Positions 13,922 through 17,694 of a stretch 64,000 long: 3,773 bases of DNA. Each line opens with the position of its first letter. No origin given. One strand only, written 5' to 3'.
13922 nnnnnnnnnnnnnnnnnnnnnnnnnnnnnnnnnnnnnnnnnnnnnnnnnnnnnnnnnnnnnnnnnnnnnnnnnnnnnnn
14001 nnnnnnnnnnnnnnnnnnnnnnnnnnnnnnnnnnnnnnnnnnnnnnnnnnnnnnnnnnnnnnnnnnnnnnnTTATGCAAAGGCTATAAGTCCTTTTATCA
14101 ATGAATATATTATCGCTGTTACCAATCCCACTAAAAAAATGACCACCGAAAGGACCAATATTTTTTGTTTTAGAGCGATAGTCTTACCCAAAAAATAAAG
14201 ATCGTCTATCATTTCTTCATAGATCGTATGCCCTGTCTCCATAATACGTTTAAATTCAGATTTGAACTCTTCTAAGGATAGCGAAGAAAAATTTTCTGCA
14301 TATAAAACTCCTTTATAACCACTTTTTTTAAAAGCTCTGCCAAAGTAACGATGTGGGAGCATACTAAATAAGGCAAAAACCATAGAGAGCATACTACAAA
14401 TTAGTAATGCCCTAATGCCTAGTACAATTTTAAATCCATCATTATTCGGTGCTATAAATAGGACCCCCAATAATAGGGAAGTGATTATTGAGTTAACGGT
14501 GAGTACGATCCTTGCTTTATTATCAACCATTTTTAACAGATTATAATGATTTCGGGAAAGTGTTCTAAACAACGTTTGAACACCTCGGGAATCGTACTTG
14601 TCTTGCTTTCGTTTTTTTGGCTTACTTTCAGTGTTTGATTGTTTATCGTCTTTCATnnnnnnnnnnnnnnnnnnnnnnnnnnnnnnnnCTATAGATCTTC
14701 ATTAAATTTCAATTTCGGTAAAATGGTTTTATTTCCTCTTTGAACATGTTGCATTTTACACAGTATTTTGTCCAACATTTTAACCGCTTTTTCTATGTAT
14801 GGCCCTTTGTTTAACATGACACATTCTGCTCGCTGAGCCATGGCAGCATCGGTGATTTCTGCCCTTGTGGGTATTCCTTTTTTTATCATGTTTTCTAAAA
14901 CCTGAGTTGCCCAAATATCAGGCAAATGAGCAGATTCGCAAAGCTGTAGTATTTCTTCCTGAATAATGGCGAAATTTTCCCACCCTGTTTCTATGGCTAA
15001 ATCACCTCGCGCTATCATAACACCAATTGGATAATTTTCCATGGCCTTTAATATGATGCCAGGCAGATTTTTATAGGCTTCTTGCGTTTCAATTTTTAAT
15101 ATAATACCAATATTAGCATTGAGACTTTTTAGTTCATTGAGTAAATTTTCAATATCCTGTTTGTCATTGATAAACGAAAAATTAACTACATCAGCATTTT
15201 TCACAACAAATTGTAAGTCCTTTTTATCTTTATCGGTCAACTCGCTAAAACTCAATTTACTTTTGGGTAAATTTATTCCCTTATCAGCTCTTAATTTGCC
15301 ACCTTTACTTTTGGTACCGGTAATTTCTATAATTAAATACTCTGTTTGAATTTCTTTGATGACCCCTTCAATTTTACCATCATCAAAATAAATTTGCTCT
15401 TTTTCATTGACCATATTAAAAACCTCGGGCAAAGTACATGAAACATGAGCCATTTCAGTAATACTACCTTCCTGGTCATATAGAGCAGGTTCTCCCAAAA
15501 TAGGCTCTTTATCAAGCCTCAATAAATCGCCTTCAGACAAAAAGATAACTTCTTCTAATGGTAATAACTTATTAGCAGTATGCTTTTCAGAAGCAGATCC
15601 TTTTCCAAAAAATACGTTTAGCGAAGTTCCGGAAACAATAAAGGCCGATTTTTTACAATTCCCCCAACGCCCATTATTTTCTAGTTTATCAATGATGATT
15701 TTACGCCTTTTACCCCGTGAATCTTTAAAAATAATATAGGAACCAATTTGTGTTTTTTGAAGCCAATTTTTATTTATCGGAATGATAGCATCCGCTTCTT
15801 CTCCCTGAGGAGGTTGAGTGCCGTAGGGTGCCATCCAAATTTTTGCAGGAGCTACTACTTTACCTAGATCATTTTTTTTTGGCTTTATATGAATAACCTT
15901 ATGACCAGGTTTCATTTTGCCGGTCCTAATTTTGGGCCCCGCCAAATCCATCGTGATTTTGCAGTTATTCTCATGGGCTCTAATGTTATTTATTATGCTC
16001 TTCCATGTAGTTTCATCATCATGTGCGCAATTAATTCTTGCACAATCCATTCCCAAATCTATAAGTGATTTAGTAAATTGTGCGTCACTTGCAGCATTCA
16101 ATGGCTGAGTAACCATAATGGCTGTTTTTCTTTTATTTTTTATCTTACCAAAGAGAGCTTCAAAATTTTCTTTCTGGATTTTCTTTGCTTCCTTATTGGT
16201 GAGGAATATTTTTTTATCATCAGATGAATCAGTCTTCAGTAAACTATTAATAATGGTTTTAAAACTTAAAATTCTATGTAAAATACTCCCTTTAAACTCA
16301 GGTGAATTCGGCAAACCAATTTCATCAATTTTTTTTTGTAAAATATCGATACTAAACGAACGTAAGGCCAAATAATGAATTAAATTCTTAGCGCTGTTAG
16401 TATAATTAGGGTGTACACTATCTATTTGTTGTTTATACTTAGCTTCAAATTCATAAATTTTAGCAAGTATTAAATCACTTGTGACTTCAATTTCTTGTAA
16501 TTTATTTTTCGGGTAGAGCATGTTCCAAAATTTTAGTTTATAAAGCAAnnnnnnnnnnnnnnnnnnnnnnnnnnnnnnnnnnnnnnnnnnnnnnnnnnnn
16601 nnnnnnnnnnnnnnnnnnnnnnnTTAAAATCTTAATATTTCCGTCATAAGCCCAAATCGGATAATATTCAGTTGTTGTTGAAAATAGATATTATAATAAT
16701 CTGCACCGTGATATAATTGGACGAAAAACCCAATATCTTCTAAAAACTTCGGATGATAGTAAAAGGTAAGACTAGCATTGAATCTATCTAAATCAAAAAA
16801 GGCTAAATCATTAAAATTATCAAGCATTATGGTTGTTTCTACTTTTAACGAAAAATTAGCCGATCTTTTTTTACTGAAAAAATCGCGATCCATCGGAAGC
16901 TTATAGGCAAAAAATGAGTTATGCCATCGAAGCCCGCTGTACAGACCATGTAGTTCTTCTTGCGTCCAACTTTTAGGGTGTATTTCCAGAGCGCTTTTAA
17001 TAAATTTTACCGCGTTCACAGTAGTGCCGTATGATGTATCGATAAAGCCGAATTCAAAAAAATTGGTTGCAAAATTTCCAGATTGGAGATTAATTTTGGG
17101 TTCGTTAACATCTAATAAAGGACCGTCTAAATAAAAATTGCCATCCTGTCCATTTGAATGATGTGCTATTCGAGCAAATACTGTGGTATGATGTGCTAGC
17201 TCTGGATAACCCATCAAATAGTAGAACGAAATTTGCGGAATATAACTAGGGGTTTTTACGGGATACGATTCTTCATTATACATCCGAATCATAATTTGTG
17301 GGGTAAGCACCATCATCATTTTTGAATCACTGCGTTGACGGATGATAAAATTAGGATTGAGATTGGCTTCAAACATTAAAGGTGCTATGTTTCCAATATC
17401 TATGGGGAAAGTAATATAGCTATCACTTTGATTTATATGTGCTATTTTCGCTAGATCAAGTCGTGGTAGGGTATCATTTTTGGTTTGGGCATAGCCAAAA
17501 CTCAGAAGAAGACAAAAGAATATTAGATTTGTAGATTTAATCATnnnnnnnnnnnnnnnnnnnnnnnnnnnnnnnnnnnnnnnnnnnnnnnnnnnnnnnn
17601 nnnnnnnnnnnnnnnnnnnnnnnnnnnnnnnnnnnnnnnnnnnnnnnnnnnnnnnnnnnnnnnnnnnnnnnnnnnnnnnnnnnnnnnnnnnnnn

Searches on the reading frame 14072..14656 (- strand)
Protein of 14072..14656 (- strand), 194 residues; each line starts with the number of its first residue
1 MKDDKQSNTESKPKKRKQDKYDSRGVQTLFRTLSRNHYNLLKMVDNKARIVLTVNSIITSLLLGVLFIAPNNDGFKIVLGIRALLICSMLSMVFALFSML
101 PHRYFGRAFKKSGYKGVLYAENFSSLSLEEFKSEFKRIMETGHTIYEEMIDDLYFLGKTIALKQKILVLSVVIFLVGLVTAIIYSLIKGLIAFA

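Call 63: search_protein_families(library=pfam, proteins=[window:14072-14656:-], max_evalue=0.01)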
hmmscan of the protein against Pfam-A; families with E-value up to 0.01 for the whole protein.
window:14072-14656:- (194 aa): 1 family
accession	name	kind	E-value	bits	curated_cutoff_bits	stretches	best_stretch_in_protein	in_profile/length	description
PF18967.5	PycTM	-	4.2e-16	59.7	27.2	1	78-177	10-107/107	Pycsar effector protein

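Call 64: search_protein_families(library=padloc, proteins=[window:14072-14656:-], max_evalue=0.001)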
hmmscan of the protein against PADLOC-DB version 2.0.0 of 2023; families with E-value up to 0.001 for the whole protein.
window:14072-14656:- (194 aa): 3 families
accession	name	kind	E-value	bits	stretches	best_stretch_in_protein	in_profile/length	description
PDLC02364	PycTM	-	5e-15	54.2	1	37-188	16-153/160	-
PDLC00700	Effector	-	4e-08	31.4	1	42-186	20-165/173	2TM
PDLC02363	PycTM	-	1.1e-06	26.5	1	39-186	18-151/154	-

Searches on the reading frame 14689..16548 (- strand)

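Call 63: search_protein_families(library=pfam, proteins=[window:14689-16548:-], max_evalue=0.01)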
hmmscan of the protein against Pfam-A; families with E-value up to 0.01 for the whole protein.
window:14689-16548:- (619 aa): 1 family
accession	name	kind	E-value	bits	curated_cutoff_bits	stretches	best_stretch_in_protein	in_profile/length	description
PF00224.27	PK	-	3e-50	171.6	30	2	366-580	106-315/328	Pyruvate kinase, barrel domain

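Call 64: search_protein_families(library=padloc, proteins=[window:14689-16548:-], max_evalue=0.001)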
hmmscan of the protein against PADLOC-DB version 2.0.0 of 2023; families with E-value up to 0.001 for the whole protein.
window:14689-16548:- (619 aa): 0 families

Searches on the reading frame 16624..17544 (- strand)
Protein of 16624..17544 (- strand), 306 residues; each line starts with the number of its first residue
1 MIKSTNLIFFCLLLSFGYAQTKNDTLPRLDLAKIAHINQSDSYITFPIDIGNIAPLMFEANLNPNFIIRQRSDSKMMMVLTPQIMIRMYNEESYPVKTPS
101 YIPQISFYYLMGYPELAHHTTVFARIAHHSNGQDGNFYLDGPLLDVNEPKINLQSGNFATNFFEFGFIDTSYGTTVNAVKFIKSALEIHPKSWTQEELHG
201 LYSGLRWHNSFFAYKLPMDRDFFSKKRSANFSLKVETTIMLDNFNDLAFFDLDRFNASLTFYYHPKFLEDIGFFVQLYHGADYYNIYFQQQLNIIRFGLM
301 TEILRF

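Call 63: search_protein_families(library=pfam, proteins=[window:16624-17544:-], max_evalue=0.01)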
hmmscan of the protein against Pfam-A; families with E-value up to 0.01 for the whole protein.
window:16624-17544:- (306 aa): 1 family
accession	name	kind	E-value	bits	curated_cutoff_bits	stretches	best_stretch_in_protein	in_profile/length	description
PF02253.21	PLA1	-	0.0012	19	27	1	72-135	72-137/257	Phospholipase A1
